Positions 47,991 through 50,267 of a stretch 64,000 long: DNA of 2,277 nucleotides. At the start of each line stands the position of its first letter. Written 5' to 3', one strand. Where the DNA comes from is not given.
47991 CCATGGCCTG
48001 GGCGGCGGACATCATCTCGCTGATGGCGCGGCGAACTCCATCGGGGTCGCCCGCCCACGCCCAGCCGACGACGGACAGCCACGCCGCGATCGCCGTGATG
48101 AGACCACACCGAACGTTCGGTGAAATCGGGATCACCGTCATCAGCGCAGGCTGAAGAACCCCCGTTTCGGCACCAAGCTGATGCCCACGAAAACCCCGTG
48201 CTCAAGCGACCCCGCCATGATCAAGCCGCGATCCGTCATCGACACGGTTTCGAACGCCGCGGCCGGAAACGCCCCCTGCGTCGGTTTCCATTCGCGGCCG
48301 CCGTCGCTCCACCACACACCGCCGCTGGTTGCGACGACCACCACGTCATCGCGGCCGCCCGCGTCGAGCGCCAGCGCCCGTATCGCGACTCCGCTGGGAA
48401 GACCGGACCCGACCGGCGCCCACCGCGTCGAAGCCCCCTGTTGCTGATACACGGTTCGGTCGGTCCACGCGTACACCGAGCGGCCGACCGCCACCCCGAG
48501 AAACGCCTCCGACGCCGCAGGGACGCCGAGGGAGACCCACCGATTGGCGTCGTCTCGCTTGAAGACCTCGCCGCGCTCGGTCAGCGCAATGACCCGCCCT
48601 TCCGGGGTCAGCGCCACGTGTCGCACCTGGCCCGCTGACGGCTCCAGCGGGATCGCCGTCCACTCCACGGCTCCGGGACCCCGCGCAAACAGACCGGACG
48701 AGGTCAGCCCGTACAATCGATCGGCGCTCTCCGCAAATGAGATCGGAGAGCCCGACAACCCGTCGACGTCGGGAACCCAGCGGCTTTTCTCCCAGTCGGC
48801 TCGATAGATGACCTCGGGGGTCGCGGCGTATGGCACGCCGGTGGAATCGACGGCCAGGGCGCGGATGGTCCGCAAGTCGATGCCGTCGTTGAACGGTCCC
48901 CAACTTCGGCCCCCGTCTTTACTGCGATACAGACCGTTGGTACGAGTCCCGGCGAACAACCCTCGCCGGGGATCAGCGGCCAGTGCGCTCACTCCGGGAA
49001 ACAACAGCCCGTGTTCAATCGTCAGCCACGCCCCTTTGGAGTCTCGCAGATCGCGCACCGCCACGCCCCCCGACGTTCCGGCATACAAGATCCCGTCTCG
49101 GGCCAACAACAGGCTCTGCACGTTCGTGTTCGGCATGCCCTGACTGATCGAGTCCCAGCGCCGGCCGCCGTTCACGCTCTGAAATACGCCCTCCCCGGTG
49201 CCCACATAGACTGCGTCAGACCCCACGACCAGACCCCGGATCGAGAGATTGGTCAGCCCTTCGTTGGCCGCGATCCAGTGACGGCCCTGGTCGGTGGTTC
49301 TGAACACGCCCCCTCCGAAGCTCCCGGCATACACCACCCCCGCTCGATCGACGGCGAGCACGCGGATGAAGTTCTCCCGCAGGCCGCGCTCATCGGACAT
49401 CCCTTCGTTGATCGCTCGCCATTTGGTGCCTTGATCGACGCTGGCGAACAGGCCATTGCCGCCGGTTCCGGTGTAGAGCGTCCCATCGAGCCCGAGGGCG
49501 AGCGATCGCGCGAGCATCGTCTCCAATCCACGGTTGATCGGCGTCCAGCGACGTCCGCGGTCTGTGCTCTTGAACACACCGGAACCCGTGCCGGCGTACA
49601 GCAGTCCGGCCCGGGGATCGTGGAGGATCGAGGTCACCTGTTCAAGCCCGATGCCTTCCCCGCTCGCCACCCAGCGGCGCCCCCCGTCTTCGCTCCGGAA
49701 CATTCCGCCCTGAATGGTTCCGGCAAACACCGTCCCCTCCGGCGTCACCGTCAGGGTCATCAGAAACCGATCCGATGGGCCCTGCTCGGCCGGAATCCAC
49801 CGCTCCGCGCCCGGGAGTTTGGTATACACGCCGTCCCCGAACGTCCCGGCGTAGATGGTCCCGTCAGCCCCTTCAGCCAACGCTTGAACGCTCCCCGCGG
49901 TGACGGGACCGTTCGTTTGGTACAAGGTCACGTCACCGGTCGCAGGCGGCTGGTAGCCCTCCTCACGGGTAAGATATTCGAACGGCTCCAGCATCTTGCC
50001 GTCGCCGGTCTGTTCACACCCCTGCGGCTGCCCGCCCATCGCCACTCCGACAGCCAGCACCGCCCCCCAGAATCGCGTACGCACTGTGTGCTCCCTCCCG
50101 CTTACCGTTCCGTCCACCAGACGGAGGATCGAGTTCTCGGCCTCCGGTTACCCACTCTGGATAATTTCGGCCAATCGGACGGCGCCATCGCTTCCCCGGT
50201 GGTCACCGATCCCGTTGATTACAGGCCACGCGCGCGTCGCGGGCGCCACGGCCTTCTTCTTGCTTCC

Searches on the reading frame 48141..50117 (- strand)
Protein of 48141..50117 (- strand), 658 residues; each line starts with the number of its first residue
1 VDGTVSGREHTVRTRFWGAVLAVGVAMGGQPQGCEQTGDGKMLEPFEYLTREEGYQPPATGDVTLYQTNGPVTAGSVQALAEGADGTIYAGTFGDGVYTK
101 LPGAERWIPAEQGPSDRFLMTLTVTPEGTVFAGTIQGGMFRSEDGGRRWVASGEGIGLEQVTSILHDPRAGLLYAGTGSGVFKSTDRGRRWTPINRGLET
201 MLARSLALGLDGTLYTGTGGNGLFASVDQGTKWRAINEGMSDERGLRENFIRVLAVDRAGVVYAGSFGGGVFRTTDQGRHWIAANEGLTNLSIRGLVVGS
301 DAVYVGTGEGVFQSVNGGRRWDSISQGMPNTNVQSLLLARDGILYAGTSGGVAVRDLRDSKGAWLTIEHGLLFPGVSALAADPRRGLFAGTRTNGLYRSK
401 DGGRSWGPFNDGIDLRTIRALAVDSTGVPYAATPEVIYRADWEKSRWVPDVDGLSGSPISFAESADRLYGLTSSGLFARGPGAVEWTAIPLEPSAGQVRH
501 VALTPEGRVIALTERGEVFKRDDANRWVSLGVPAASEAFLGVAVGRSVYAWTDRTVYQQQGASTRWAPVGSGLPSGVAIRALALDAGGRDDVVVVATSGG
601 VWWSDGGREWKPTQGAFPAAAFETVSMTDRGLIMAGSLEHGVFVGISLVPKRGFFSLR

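Call 7: search_protein_families(library=pfam, proteins=[window:48141-50117:-], max_evalue=0.001)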
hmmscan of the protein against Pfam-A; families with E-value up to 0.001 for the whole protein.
window:48141-50117:- (658 aa): 4 families
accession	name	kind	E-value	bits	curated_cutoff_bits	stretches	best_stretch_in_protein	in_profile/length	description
PF07494.17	Reg_prop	-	1.2e-11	43.8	20.4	0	327-350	1-24/24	Two component regulator propeller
PF14870.12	PSII_BNR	-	6.2e-10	39.2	27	1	226-407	87-267/303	Photosynthesis system II assembly factor YCF48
PF15902.12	Sortilin-Vps10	-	8.2e-08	31.9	33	0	139-195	3-61/446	Sortilin, neurotensin receptor 3,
PF19755.4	DUF6242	-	5.2e-06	26.9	29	0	176-233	162-217/217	Domain of unknown function (DUF6242)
